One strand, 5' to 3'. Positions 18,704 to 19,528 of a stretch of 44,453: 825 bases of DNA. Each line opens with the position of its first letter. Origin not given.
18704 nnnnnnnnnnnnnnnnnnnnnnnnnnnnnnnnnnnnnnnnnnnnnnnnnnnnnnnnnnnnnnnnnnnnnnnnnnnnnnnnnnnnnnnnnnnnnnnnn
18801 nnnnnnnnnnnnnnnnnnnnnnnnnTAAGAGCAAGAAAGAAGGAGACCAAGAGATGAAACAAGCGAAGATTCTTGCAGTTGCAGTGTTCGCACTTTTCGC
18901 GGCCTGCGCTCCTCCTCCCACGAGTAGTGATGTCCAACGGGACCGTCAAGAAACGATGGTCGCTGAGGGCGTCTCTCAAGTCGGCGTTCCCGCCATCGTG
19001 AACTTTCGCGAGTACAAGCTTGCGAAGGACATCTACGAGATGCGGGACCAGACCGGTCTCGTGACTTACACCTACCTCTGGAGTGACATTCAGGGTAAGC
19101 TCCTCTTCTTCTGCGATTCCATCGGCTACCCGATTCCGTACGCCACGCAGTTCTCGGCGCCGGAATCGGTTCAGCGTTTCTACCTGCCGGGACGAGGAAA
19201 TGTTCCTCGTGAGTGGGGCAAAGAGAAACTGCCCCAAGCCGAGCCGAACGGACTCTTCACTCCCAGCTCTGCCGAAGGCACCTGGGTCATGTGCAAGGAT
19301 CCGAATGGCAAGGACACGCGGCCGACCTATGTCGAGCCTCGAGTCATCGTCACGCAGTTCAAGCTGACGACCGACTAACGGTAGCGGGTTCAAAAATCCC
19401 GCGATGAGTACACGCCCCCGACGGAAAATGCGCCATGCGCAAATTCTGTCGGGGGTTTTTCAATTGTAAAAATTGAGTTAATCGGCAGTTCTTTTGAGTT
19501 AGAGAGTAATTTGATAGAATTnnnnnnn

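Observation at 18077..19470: High-GC two-gene cassette inserted immediately 3' of the initiator tRNA-fMet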

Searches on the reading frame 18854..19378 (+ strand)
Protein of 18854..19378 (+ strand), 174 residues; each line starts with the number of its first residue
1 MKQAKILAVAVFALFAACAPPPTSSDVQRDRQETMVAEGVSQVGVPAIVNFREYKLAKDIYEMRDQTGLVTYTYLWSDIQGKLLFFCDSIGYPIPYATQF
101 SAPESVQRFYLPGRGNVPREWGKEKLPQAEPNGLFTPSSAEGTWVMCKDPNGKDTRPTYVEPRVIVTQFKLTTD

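Call 8: search_protein_families(library=pfam, proteins=[window:18854-19378:+], max_evalue=0.1)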
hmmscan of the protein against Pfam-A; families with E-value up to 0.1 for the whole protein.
window:18854-19378:+ (174 aa): 0 families

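Call 9: search_protein_families(library=phrogs, proteins=[window:18854-19378:+], max_evalue=0.1)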
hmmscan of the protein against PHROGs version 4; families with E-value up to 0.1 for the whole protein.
window:18854-19378:+ (174 aa): 1 family
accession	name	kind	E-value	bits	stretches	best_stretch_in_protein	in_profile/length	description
phrog_24725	-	unknown function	3.7e-27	96.2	1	28-172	37-175/188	-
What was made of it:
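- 18854..19378 (+): Gene for a 174-aa lipoprotein (the LP partner). It has the lipobox LFAAC and two nearly invariant Cys residues. phrog_24725 at 3.7e-27 (call 9).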

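Call 11: search_dna_similar(query=window:18854-19378:+, collection=phages, mode=protein)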
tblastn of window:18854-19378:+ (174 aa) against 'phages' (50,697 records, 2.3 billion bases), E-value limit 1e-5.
Records with a match: 24; places in all: 24; records where one place covers at least 80% of the query: 15.
Best place of each record, by identity: <60% 24.
By first word of the organism name: Vibrio 20; Synechococcus 2; Clostridium 2.
By host as written in the record: Vibrio harveyi BAA-1116 18; Synechococcus sp. KCZYC6 2; Clostridium perfringens 2; Vibrio hangzhouensis 1; Vibrio campbellii BB120 1.
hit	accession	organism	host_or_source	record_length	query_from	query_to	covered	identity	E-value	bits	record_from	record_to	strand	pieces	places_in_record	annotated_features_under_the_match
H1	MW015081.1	Synechococcus phage S-SRM01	Synechococcus sp. KCZYC6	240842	28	170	82%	54.2%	5e-41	151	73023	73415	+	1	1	hypothetical protein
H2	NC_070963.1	Synechococcus phage S-SRM01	Synechococcus sp. KCZYC6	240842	28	170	82%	54.2%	5e-41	151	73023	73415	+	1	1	hypothetical protein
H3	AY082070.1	Clostridium phage phi3626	Clostridium perfringens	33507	24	172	86%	36.2%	6e-22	97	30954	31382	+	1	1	Gp45 protein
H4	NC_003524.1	Clostridium phage phi3626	Clostridium perfringens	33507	24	172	86%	36.2%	6e-22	97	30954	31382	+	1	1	Gp45 protein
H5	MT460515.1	Vibrio phage Cody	Vibrio harveyi BAA-1116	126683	30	174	83%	30.3%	2e-8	58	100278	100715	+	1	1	hypothetical protein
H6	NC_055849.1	Vibrio phage Cody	Vibrio harveyi BAA-1116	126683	30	174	83%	30.3%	2e-8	58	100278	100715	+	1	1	hypothetical protein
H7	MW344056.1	Vibrio phage ABurr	Vibrio harveyi BAA-1116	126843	30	174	83%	30.3%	2e-8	58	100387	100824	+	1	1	167: hypothetical protein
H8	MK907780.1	Vibrio phage Pontus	Vibrio harveyi BAA-1116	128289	30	174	83%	30.3%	2e-8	58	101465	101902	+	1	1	hypothetical protein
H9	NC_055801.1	Vibrio phage Pontus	Vibrio harveyi BAA-1116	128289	30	174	83%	30.3%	2e-8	58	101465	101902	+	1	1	hypothetical protein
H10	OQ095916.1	Vibrio phage Chloris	Vibrio harveyi BAA-1116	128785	30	174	83%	30.3%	2e-8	58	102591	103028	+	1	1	hypothetical protein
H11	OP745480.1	Vibrio phage vB_VhaP_PG11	Vibrio hangzhouensis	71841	19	174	90%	27.6%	5e-7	54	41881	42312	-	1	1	hypothetical protein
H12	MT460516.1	Vibrio phage Quinn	Vibrio harveyi BAA-1116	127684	30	174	83%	29.6%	4e-8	57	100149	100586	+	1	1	hypothetical protein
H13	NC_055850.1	Vibrio phage Quinn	Vibrio harveyi BAA-1116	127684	30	174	83%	29.6%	4e-8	57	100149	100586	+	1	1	hypothetical protein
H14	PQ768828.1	Vibrio phage Luma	Vibrio campbellii BB120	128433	30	174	83%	29.6%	4e-8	57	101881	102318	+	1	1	hypothetical protein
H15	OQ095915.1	Vibrio phage Wyman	Vibrio harveyi BAA-1116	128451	30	174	83%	29.6%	4e-8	57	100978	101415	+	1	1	hypothetical protein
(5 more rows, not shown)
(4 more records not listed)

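Call 12: find_homologous_proteins(query=window:18854-19378:+)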
Query window:18854-19378:+ (174 aa): 1882 proteins with E <= 0.001 among 1937 candidates; the best 120 are listed.
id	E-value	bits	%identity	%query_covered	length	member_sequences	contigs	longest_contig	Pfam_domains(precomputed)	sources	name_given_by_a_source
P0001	2.6e-114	397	100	100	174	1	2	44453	-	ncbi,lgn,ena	-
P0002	7.4e-100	350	86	100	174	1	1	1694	-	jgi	jgi:hypothetical protein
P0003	6.1e-81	288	73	98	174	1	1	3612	-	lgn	-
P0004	1.7e-79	284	71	99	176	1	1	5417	-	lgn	-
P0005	6.3e-79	282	72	97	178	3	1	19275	-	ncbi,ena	-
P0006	7.6e-79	281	74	95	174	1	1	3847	-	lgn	-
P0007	1.7e-77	277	71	95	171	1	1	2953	-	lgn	-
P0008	4.8e-77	276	73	91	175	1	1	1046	-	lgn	-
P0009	7.4e-77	275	71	95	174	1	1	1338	-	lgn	-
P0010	2.7e-76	273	68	97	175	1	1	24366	-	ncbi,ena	-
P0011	4.0e-76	273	67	99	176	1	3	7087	-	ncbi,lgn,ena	-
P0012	6.0e-76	272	69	96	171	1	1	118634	-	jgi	jgi:hypothetical protein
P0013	6.2e-76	272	73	94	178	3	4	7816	-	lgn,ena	-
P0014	1.6e-75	271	70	93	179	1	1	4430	-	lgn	-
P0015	5.8e-75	269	69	98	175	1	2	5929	-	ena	-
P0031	2.7e-71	257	68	95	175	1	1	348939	-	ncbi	-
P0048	1.0e-66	242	64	86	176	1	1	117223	-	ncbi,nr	ncbi:MAG: hypothetical protein KW788_00035 [Candidatus Doudnabacteria bacterium]|nr:hypothetical pro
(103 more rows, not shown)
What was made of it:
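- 18854..19378 (+): 1,882 homologues (call 12).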

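Call 13: get_annotated_region(hit=H1, flank=3000)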
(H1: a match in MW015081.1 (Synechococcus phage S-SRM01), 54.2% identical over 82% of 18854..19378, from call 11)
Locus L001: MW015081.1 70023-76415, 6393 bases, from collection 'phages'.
description: Synechococcus phage S-SRM01, complete genome.
organism: Synechococcus phage S-SRM01 (NCBI taxid 2781608)
taxonomy: Viruses; Duplodnaviria; Heunggongvirae; Uroviricota; Caudoviricetes; Kyanoviridae; Serangoonvirus; Serangoonvirus essarone
host: Synechococcus sp. KCZYC6; source: Serangoon Reservoir; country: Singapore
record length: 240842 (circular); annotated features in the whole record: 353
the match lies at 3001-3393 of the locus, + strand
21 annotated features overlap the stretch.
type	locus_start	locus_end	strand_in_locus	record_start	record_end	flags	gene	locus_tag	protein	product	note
CDS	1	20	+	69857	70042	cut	-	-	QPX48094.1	hypothetical protein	-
CDS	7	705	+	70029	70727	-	-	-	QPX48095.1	AbrB/MazE/SpoVT family DNA-binding domain-containing protein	-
CDS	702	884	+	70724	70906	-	-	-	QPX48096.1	hypothetical protein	-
CDS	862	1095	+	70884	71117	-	-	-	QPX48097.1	hypothetical protein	-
CDS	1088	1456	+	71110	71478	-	-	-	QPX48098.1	hypothetical protein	-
CDS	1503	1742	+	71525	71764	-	-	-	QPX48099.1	hypothetical protein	-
CDS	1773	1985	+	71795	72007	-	-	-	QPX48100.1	hypothetical protein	CP12 protein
CDS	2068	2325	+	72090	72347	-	-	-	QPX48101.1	hypothetical protein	-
CDS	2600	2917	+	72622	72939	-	-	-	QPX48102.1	hypothetical protein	-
CDS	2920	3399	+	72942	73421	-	-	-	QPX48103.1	hypothetical protein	-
CDS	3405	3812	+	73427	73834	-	-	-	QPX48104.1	membrane protease subunit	-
CDS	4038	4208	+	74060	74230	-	-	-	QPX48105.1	hypothetical protein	-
CDS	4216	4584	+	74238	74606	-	-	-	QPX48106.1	hypothetical protein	-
CDS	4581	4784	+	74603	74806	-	-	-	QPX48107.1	hypothetical protein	-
CDS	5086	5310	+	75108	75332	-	-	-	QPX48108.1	hypothetical protein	-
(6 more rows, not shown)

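Call 14: get_annotated_region(hit=H3, flank=3000)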
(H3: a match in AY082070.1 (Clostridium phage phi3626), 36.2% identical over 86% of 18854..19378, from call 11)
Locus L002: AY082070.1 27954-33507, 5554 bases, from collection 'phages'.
description: Bacteriophage phi3626, complete genome.
organism: Clostridium phage phi3626 (NCBI taxid 190478)
taxonomy: Viruses; Duplodnaviria; Heunggongvirae; Uroviricota; Caudoviricetes
host: Clostridium perfringens; source: -; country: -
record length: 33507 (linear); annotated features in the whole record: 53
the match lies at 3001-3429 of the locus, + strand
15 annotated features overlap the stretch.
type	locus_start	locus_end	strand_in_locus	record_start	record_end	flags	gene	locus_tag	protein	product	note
CDS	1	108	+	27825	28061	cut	-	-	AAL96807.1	Gp37 protein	ORF37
CDS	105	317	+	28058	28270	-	-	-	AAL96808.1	Gp38 protein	ORF38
CDS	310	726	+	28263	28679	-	-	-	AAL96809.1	putative single stranded DNA binding protein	ORF39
CDS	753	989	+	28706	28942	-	-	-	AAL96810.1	Gp40 protein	ORF40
CDS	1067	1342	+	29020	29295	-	-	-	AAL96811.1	Gp41 protein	ORF41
CDS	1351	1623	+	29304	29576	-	-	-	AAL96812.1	transcriptional regulator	ORF42; similar to sporulation specific transcriptional regulator SpoIIID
CDS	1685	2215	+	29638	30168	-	-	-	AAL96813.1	Gp43 protein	ORF43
CDS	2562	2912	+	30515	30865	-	-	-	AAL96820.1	Gp44 protein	ORF44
CDS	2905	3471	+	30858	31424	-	-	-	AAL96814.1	Gp45 protein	ORF45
CDS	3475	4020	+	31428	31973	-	-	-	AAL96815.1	putative recombinase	ORF46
CDS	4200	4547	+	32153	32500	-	-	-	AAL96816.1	Gp47 protein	ORF47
CDS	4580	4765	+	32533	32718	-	-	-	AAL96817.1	Gp48 protein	ORF48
CDS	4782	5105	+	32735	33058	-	-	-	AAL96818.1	Gp49 protein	ORF49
CDS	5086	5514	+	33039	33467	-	-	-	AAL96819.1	Gp50 protein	ORF50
misc_feature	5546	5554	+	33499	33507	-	-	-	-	-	3' overlapping ssDNA (cohesive end) at (right) end of viral DNA molecule; hybridizes to complementary sequence at the ...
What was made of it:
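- On Two-component spanin: In phi3626 the pair sits beside an SSB gene, a SpoIIID-like regulator and a putative recombinase, with no lysis gene annotated nearby (call 14).
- The pair is present in a phage of a Gram-positive host (phi3626), where it sits beside an SSB gene, a SpoIIID-like transcriptional regulator and a putative recombinase, with no lysis gene annotated nearby (call 14).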

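Call 15: find_encoding_contigs(protein=P0001, flank=5000)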
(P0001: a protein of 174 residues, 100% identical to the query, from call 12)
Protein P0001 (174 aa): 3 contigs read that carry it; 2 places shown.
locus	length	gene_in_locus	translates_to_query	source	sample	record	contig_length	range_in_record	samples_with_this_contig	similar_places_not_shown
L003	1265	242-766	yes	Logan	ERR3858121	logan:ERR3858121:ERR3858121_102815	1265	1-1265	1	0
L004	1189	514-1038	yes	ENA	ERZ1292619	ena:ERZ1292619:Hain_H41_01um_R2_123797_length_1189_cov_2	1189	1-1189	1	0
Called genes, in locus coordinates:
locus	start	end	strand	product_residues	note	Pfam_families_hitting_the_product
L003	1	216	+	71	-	?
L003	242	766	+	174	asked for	-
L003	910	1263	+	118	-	?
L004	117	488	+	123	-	-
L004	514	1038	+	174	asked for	-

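Call 16: find_encoding_contigs(protein=P0005, flank=6000)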
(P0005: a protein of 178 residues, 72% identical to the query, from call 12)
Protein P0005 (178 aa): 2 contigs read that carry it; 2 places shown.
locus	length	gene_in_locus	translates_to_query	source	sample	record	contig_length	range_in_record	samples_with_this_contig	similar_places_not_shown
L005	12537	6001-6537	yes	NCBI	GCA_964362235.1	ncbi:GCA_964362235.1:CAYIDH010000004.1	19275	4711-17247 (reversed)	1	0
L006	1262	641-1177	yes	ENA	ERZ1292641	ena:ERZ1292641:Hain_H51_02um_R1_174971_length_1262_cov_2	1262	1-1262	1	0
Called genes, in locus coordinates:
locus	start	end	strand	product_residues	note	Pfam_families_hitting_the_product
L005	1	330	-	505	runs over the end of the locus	PF02789:Peptidase_M17_N, PF00883:Peptidase_M17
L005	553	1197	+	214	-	PF02163:Peptidase_M50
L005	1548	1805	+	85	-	PF00164:Ribosom_S12_S23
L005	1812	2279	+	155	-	PF00177:Ribosomal_S7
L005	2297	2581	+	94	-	PF21748:UPF0150 (weak), PF15919:HicB_lk_antitox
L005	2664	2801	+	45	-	-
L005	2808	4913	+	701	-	PF00009:GTP_EFTU, PF22042:EF-G_D2, PF03144:GTP_EFTU_D2, PF14492:EFG_III, PF16658:RF3_C (weak), PF03764:EFG_IV, PF00679:EFG_C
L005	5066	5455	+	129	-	-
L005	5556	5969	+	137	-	-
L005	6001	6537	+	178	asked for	-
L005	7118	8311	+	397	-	PF00009:GTP_EFTU, PF03144:GTP_EFTU_D2, PF03143:GTP_EFTU_D3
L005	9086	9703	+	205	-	PF00297:Ribosomal_L3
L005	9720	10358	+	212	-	PF00573:Ribosomal_L4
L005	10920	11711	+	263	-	PF00181:Ribosomal_L2_N, PF03947:Ribosomal_L2_C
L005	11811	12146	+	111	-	PF00203:Ribosomal_S19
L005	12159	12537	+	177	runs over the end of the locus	PF00237:Ribosomal_L22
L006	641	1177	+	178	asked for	-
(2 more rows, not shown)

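Call 22: find_encoding_contigs(protein=P0048, flank=6000, max_places=3)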
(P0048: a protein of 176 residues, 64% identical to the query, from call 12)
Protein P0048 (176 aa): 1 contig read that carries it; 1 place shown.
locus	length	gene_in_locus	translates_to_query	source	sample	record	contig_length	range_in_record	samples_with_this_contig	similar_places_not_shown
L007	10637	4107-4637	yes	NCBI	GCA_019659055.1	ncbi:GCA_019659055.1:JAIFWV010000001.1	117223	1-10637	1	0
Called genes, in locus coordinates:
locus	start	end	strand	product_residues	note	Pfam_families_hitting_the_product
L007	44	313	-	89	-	PF02575:YbaB_DNA_bd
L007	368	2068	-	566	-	-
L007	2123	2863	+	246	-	PF13489:Methyltransf_23, PF13847:Methyltransf_31, PF08241:Methyltransf_11, PF08242:Methyltransf_12, PF13649:Methyltransf_25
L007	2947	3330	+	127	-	-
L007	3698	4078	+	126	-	-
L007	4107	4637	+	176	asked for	-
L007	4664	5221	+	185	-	-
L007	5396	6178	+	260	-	-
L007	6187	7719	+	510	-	PF12705:PDDEXK_1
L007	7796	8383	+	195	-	-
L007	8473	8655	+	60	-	PF20106:DUF6496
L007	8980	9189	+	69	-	-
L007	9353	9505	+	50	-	-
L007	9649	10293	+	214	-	-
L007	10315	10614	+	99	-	-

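Call 23: find_encoding_contigs(protein=P0031, flank=6000, max_places=3)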
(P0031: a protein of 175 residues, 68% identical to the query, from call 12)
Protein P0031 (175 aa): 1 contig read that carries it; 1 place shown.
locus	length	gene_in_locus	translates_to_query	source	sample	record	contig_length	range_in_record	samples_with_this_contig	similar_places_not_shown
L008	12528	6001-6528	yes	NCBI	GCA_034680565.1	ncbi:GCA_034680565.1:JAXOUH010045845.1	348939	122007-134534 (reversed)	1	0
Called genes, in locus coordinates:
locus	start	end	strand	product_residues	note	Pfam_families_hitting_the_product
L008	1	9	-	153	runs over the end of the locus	PF03449:GreA_GreB_N, PF01272:GreA_GreB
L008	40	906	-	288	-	PF00763:THF_DHG_CYH, PF02882:THF_DHG_CYH_C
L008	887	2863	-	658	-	PF03717:PBP_dimer, PF00905:Transpeptidase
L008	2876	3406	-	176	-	-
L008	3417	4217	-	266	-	PF04085:MreC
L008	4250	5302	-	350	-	PF06723:MreB_Mbl, PF00022:Actin (faint), PF25216:Volactin (faint), PF00012:HSP70, PF11104:PilM_2 (faint), PF14450:FtsA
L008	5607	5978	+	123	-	-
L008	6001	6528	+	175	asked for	-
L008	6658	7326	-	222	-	-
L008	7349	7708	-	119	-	-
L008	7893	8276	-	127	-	PF07883:Cupin_2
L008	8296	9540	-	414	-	PF00587:tRNA-synt_2b, PF03129:HGTP_anticodon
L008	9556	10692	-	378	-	PF02163:Peptidase_M50, PF04495:GRASP55_65 (weak), PF13180:PDZ_2, PF17820:PDZ_6 (weak)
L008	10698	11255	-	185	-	PF01765:RRF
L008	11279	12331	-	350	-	PF14870:PSII_BNR (faint), PF02012:BNR (faint), PF13088:BNR_2 (faint), PF15902:Sortilin-Vps10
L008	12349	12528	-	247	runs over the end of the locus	PF13177:DNA_pol3_delta2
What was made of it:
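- The locations are non-syntenic (calls 16, 22, 23).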

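Call 26: find_related_loci(query=A1, collection=genome_contigs, flank=6000)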
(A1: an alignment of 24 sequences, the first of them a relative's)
Query A1 (174 aa) in genome_contigs; peptide patterns used: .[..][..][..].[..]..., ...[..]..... (x = any residue, [..] = any of these).
197 stretches matched a pattern; 78 encode a relative of the query (tblastn E <= 1e-3); 78 distinct loci.
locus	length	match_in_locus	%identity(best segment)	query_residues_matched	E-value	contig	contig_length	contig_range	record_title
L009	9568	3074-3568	69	7-171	5e-76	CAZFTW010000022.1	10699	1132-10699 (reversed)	MAG TPA_asm: uncultured Candidatus Saccharibacteria bacterium isolate binchicken_co227_337 genome assembly, contig: NODE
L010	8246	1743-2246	63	3-171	8e-73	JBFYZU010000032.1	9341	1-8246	MAG: Myxococcota bacterium isolate PPR_0446 k121_4274138, whole genome shotgun sequence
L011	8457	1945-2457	65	18-174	8e-73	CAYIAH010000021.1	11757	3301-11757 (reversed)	MAG TPA_asm: uncultured Candidatus Saccharibacteria bacterium isolate ERP119705_co1_1130 genome assembly, contig: NODE_7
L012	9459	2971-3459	63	1-171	5e-70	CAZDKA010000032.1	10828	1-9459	MAG TPA_asm: uncultured Candidatus Saccharibacteria bacterium isolate SRP269290_co3_436 genome assembly, contig: NODE_76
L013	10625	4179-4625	64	23-171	5e-67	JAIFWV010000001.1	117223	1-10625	MAG: Candidatus Doudnabacteria bacterium isolate viral-cat_48_13 PAFVLPS_2018_scaffold_192, whole genome shotgun sequenc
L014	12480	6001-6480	58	1-171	6e-64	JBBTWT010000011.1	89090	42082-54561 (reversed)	MAG: Patescibacteria group bacterium isolate H32-bin019_1 H32_bin019_1_000000000011, whole genome shotgun sequence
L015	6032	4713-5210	59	1-171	2e-63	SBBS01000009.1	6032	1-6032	MAG: bacterium isolate Bin_46_1 Hy_contig3331, whole genome shotgun sequence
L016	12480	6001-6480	58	4-171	2e-60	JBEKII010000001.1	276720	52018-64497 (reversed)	MAG: Minisyncoccia bacterium isolate SPRUCE 297 SPRUCE_297_1, whole genome shotgun sequence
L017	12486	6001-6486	54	1-171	2e-59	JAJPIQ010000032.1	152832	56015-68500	MAG: Bacteroidetes bacterium isolate Centralia_MAG_339 k107_10971507, whole genome shotgun sequence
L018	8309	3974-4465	53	1-174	7e-59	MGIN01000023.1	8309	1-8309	MAG: Candidatus Wolfebacteria bacterium GWA1_42_9 gwa1_scaffold_4878, whole genome shotgun sequence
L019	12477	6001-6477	57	5-171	4e-59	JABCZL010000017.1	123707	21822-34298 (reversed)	MAG: Acidobacteria bacterium isolate Inc-BW-C-12-M_MAG51 Ga0210394_10000260, whole genome shotgun sequence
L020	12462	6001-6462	55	17-171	8e-57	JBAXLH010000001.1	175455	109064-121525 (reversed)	MAG: bacterium isolate ELA422 MAG422_1, whole genome shotgun sequence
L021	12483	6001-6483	55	6-171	2e-56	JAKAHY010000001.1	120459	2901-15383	MAG: bacterium isolate WY3.bin152 NODE_209_length_120459_cov_2.175057, whole genome shotgun sequence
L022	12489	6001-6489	54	7-171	1e-55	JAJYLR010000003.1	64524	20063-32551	MAG: bacterium isolate DBS2-1.bin86 NODE_732_length_64524_cov_21.713527, whole genome shotgun sequence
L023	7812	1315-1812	51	1-171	6e-55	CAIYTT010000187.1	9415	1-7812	MAG: uncultured Bacteroidetes bacterium isolate A14_bin-0263 genome assembly, contig: bin-0263:187/244, whole genome sho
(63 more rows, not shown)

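Call 36: search_protein_families(library=ncbifam, proteins=[window:18854-19378:+], max_evalue=1)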
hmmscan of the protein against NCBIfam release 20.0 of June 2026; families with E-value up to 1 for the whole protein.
window:18854-19378:+ (174 aa): 0 families

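Call 37: search_protein_families(library=padloc, proteins=[window:18854-19378:+], max_evalue=1)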
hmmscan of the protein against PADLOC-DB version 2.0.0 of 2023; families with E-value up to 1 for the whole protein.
window:18854-19378:+ (174 aa): 0 families

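Call 44: predict_structure(alignment_id=A2)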
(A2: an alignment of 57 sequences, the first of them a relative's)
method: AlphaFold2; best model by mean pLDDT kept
length: 174 residues; sequences in the alignment: 57
mean_pLDDT: 72.3   pTM: 0.49
mean pLDDT of the five models: 72.3, 70.2, 70.1, 69.2, 69.1
residues with pLDDT >= 90: 22; 70-90: 77; 50-70: 63; < 50: 12
segments of 3 or more residues with pLDDT < 50: 43-48, 50-53
pLDDT, mean of each block of 10 residues (from residue 1): 86 82 66 60 48 51 58 91 92 69 70 64 74 60 84 86 86 85
secondary structure, 60 per line:
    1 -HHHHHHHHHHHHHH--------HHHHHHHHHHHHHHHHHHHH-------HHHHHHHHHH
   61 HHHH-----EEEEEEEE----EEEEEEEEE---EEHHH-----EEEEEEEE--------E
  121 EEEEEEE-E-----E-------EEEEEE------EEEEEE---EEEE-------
elements in order: H2-15 H24-43 H51-64 E70-77 E82-90 E104-111 E120-127 E143-148 E155-160 E164-167

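Call 50: search_solved_structures(query=A2, max_evalue=10)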
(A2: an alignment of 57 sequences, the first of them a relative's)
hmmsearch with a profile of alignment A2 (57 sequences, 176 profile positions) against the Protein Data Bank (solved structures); distinct sequences matched with E-value up to 10: 0.

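Call 56: find_encoding_contigs(protein=P0002, flank=3000, max_places=3)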
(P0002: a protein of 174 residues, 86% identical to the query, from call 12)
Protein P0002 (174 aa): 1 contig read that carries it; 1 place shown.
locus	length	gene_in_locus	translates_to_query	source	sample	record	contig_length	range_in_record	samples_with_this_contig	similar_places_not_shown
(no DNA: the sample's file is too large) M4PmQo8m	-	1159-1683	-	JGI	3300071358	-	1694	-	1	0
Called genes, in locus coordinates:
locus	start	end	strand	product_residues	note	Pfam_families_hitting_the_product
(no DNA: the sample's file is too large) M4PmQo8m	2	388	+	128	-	?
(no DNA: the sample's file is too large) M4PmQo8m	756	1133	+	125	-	-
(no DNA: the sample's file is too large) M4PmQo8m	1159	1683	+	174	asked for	-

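Call 57: find_encoding_contigs(protein=P0004, flank=5000, max_places=3)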
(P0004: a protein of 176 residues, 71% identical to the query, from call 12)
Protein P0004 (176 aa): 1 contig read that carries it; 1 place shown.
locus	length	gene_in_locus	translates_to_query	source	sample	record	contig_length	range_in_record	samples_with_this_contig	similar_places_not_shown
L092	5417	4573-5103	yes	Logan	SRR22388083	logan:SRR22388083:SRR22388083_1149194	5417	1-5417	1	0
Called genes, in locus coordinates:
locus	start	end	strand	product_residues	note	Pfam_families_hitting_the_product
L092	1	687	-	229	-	?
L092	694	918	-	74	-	PF01197:Ribosomal_L31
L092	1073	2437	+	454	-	-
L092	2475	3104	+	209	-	-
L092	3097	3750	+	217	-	PF00899:ThiF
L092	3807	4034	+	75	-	-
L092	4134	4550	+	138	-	-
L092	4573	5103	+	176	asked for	-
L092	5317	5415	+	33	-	?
